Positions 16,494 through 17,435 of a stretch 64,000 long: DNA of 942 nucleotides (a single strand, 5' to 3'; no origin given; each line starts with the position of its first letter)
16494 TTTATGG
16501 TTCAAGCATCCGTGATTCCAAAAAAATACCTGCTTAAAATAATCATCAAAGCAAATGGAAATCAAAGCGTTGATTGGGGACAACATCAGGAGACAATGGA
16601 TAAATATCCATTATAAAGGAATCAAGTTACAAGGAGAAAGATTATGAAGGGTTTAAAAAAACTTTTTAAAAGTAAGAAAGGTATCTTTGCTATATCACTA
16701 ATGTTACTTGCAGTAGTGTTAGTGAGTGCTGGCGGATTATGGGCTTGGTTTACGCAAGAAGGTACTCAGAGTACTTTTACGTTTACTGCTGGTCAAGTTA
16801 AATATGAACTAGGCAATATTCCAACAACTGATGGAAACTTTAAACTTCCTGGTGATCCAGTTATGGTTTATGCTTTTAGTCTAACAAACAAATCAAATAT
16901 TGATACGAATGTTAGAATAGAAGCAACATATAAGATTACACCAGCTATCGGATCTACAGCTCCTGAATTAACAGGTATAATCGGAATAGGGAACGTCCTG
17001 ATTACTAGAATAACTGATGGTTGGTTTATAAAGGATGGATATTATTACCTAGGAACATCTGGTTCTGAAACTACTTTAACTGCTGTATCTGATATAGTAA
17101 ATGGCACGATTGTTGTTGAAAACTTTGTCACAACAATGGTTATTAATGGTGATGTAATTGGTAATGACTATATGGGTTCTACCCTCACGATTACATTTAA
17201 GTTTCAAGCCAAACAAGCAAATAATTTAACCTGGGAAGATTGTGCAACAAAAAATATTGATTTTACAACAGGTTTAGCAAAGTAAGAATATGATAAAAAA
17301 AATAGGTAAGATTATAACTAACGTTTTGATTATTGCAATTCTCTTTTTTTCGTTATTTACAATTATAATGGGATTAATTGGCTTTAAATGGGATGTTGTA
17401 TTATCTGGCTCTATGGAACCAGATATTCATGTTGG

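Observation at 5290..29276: About 24 kb two-operon locus: c-di-GMP-riboswitch-gated TasA/SipW-type fibre genes, a giant GLUG adhesin, local EAL enzymes and a McrB-like motor. Candidate undescribed surface-matrix system.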

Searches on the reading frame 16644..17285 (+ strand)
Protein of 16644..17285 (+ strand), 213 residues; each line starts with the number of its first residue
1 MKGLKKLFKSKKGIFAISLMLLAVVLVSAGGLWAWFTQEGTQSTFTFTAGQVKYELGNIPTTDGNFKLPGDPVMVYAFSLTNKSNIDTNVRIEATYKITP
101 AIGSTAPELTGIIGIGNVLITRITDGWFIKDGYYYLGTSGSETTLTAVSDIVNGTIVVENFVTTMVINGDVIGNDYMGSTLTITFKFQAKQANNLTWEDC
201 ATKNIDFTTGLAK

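Call 6: search_protein_families(library=pfam, proteins=[window:16644-17285:+], max_evalue=0.1)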
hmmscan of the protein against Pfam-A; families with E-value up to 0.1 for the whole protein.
window:16644-17285:+ (213 aa): 1 family
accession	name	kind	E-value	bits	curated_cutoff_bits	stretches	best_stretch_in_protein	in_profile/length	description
PF12389.13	Peptidase_M73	-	2.9e-07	30.9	22.5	1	17-101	10-92/196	Camelysin metallo-endopeptidase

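Call 8: search_protein_families(library=ncbifam, proteins=[window:16644-17285:+], max_evalue=0.1)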
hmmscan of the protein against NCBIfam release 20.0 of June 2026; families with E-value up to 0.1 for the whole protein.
window:16644-17285:+ (213 aa): 2 families
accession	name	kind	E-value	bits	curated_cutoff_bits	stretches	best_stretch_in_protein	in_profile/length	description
NF046066.1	BioflmMtrxTasA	equivalog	0.011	15.2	450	0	166-198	210-242/264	biofilm matrix protein TasA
NF051431.1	Rv0361_Cterm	subfamily_domain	0.073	13.3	37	0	14-54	4-41/140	Rv0361 family membrane protein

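Call 55: search_solved_structures(query=A7, max_evalue=10, show_alignments=3)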
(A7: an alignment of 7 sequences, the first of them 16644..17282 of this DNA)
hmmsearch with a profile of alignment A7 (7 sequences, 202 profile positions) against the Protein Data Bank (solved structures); distinct sequences matched with E-value up to 10: 5.
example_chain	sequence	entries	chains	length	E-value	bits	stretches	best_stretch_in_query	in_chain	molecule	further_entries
9hmf_O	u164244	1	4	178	0.14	15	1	2-41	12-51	Flagellar protein FliL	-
5w4m_A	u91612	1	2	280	0.23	14.4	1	120-177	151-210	Transcriptional regulator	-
5w4n_A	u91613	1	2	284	0.24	14.3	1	120-177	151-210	Transcriptional regulator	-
4yv6_A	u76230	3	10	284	0.24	14.3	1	120-177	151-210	Transcriptional regulator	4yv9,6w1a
8opr_C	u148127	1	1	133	1.3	11.9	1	91-143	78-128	Nanobody 632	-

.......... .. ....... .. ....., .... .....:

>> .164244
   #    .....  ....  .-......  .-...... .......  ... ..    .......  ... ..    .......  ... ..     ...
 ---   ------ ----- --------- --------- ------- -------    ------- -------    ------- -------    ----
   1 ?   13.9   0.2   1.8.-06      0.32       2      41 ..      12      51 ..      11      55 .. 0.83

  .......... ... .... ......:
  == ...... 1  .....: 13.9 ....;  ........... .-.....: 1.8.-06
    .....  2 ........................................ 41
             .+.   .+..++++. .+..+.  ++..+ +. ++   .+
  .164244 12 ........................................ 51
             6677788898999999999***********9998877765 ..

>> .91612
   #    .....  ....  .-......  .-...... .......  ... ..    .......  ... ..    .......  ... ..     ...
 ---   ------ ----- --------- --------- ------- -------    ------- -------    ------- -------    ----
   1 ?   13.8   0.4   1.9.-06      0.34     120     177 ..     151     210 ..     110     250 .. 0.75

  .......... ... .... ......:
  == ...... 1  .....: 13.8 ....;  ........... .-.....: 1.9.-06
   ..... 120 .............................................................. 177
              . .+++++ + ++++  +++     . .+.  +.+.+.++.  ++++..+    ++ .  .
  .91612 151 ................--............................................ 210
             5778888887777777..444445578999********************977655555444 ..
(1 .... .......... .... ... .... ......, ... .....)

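Call 101: search_protein_families(library=pfam, proteins=[window:16749-17282:+], max_evalue=1)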
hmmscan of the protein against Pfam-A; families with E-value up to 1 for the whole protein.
seq(178 aa): 1 family
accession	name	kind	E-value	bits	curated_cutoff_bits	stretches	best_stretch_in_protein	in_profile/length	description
PF12389.13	Peptidase_M73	-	0.0032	17.8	22.5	0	6-66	32-92/196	Camelysin metallo-endopeptidase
